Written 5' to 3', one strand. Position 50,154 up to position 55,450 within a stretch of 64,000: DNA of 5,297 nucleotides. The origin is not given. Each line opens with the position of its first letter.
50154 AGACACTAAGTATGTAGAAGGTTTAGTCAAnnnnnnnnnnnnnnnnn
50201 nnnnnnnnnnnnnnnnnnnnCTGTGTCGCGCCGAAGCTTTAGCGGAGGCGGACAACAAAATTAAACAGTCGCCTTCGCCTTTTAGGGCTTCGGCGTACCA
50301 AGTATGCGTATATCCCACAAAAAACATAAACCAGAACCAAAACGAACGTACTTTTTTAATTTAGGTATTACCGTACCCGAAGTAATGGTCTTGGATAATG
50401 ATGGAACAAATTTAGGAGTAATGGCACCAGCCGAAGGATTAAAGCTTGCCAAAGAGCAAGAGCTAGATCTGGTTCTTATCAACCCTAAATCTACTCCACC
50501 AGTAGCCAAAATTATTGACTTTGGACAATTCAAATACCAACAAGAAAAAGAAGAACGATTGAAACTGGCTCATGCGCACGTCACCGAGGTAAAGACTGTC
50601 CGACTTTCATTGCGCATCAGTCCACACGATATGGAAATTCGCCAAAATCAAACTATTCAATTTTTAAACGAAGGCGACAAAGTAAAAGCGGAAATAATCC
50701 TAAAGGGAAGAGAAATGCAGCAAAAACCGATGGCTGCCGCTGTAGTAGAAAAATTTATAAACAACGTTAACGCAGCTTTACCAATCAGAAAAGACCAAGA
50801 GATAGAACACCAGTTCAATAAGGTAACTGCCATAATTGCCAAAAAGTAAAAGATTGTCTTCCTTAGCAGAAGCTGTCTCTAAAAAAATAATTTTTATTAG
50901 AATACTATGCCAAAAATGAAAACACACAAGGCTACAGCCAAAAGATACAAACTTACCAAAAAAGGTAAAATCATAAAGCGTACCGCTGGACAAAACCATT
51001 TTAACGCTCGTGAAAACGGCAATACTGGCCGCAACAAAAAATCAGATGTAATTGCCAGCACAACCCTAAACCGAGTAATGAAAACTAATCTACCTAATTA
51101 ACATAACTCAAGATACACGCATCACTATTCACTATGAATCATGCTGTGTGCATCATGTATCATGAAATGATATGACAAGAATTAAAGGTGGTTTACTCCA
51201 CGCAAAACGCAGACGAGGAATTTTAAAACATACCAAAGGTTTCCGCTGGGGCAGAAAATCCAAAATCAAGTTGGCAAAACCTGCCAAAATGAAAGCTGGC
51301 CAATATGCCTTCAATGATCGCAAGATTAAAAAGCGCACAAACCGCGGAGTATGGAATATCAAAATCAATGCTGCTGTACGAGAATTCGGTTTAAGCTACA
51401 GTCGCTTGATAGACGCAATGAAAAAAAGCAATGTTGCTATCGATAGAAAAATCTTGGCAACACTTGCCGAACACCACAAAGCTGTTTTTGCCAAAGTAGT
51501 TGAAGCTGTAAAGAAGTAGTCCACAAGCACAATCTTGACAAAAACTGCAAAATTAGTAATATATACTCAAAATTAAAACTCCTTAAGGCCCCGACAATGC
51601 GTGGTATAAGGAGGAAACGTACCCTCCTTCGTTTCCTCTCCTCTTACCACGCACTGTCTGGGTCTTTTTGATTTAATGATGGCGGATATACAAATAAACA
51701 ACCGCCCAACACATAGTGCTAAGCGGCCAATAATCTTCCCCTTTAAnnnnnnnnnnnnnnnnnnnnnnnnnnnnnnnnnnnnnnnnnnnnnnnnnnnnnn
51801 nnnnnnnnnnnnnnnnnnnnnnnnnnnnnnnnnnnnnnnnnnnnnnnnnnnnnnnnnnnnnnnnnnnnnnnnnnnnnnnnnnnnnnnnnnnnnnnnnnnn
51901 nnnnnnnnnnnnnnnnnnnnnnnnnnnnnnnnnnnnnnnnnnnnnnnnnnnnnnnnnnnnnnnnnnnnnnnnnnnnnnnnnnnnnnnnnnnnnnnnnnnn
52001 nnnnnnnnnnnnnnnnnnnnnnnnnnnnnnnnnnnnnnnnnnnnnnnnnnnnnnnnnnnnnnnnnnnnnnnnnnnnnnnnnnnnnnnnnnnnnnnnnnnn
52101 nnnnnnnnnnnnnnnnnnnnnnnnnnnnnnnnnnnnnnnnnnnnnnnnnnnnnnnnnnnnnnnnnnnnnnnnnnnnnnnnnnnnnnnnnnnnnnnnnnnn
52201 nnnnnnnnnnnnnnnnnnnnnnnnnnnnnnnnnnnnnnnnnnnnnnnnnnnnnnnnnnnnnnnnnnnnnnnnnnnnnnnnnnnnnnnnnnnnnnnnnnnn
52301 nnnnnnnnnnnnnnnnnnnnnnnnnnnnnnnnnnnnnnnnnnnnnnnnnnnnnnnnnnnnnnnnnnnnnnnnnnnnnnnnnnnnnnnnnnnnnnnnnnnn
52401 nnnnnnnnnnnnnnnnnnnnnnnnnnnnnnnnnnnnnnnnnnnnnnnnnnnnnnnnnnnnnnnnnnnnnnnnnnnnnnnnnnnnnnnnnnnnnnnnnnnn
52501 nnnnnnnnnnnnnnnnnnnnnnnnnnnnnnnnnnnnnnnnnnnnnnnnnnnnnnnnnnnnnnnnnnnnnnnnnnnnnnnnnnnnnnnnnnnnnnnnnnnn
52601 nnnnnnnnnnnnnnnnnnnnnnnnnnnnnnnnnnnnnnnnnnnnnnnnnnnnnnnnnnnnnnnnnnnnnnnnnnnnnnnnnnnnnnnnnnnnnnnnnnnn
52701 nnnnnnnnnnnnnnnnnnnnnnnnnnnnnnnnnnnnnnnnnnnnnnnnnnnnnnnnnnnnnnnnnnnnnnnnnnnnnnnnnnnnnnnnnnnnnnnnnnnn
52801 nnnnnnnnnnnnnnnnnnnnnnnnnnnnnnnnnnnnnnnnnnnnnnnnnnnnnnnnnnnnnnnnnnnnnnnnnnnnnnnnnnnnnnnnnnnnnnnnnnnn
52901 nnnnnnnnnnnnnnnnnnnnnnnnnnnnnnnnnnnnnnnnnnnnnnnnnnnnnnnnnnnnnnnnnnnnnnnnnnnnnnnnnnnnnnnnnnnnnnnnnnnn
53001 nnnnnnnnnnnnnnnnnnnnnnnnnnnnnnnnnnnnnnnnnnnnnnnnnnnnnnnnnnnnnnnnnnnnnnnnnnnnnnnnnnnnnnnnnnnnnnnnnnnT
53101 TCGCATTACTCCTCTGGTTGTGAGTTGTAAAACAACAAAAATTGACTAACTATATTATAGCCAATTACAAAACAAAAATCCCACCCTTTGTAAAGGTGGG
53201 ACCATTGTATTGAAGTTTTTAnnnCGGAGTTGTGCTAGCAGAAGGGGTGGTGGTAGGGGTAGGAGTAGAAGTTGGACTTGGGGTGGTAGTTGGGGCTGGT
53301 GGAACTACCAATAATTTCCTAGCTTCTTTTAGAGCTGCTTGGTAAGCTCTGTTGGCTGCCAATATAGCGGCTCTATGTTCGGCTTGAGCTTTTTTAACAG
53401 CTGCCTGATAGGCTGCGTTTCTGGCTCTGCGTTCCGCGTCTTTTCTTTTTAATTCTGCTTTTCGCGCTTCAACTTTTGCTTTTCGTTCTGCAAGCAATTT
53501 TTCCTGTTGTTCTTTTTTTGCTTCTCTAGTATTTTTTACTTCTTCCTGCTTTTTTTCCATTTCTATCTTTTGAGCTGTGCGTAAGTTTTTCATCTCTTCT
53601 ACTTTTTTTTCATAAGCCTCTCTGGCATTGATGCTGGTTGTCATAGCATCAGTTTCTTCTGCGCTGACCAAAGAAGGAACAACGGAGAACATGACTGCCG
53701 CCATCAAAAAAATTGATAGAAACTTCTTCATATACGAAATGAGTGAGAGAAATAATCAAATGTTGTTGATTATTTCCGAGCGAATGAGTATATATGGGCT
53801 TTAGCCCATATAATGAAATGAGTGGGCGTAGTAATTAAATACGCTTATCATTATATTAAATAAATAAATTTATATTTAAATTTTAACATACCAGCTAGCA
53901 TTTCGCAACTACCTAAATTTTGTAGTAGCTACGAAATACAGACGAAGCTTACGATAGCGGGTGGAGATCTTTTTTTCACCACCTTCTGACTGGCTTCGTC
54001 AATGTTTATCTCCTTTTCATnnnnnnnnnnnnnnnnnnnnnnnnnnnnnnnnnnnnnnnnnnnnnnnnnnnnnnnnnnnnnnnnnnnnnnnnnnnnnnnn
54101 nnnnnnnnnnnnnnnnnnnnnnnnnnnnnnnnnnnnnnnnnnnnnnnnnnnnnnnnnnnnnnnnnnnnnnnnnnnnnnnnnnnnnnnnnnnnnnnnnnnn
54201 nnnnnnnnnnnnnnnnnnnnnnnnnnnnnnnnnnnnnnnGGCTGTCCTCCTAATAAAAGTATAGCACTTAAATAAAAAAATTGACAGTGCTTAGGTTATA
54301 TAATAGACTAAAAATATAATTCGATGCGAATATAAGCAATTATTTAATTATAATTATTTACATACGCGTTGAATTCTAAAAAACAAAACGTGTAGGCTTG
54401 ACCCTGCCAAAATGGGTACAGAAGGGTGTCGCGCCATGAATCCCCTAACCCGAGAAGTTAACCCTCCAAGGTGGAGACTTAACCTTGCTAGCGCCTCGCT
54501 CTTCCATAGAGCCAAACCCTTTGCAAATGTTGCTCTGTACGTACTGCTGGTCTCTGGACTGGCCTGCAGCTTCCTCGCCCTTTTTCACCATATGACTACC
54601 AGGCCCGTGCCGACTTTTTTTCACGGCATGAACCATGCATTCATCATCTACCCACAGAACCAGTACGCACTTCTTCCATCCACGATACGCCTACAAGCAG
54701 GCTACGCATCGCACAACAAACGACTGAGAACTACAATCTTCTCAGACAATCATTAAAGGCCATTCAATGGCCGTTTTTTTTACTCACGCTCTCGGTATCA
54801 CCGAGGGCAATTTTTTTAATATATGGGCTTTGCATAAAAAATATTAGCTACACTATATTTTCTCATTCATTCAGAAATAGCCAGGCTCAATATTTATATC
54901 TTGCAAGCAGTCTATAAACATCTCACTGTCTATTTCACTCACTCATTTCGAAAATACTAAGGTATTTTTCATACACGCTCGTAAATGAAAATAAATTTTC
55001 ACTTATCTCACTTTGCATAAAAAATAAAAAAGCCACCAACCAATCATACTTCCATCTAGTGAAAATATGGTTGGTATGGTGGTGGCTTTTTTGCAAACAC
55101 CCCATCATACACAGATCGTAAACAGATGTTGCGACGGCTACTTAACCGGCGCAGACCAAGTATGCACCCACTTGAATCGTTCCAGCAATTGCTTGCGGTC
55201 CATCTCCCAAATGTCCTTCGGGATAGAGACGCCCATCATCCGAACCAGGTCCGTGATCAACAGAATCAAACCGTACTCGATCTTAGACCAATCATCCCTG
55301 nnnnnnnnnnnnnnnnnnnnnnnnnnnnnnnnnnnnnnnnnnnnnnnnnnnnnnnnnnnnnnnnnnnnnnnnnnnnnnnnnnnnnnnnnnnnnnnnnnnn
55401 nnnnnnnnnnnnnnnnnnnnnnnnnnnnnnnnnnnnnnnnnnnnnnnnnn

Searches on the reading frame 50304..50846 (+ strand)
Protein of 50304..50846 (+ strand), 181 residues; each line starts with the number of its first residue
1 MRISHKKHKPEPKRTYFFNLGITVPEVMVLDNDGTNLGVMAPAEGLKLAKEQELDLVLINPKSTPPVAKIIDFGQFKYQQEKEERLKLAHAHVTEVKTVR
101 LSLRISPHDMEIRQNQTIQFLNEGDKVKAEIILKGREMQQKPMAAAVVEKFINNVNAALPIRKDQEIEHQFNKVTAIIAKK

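Call 11: search_protein_families(library=pfam, max_evalue=0.01, proteins=[window:50304-50846:+])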
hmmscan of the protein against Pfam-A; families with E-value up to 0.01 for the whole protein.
window:50304-50846:+ (181 aa): 2 families
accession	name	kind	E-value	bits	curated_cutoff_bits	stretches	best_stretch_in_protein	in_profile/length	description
PF05198.21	IF3_N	-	4.1e-24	85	26.9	1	19-85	2-68/70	Translation initiation factor IF-3, N-terminal domain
PF00707.27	IF3_C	-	3.1e-17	62.7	34.8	1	94-170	1-77/86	Translation initiation factor IF-3, C-terminal domain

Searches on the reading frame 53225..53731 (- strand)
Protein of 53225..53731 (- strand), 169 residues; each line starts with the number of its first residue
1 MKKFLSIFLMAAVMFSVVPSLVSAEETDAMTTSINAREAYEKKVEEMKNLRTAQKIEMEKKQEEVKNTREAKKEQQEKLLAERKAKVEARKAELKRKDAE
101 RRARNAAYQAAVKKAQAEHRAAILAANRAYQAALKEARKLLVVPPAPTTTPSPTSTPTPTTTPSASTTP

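Call 11: search_protein_families(library=pfam, max_evalue=0.01, proteins=[window:53225-53731:-])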
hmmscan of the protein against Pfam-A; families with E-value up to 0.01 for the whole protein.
window:53225-53731:- (169 aa): 0 families

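Call 61: search_protein_families(library=phrogs, max_evalue=0.01, proteins=[window:53225-53731:-])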
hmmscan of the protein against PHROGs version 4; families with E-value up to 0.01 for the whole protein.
window:53225-53731:- (169 aa): 4 families
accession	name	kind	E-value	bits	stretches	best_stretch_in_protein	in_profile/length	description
phrog_3793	-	unknown function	1.1e-05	25.9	1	4-110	49-153/272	-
phrog_6631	-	unknown function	0.00053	20.6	1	2-121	2-131/251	-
phrog_20876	-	DNA, RNA and nucleotide metabolism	0.00064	19.8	1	8-115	63-173/395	nuclease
phrog_15587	-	unknown function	0.0046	17.6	1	6-133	12-136/191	-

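Call 67: search_protein_families(library=padloc, max_evalue=0.01, proteins=[window:53225-53731:-])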
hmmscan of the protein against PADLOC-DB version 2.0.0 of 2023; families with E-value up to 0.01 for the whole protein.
window:53225-53731:- (169 aa): 0 families

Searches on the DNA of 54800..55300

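Call 46: search_with_rna_model(model_id=R1, source=window, start=54800, end=55300, filters=off, max_evalue=1, show_alignments=1)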
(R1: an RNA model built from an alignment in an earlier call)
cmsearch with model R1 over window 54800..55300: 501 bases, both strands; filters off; matches with E-value up to 1: 3.
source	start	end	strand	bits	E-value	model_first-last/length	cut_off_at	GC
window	55010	55122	-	26.2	4.6e-07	1-127/127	no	0.36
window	55002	55108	+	17.8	0.00014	1-127/127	no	0.36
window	54803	54879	+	5.7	0.49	1-127/127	no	0.26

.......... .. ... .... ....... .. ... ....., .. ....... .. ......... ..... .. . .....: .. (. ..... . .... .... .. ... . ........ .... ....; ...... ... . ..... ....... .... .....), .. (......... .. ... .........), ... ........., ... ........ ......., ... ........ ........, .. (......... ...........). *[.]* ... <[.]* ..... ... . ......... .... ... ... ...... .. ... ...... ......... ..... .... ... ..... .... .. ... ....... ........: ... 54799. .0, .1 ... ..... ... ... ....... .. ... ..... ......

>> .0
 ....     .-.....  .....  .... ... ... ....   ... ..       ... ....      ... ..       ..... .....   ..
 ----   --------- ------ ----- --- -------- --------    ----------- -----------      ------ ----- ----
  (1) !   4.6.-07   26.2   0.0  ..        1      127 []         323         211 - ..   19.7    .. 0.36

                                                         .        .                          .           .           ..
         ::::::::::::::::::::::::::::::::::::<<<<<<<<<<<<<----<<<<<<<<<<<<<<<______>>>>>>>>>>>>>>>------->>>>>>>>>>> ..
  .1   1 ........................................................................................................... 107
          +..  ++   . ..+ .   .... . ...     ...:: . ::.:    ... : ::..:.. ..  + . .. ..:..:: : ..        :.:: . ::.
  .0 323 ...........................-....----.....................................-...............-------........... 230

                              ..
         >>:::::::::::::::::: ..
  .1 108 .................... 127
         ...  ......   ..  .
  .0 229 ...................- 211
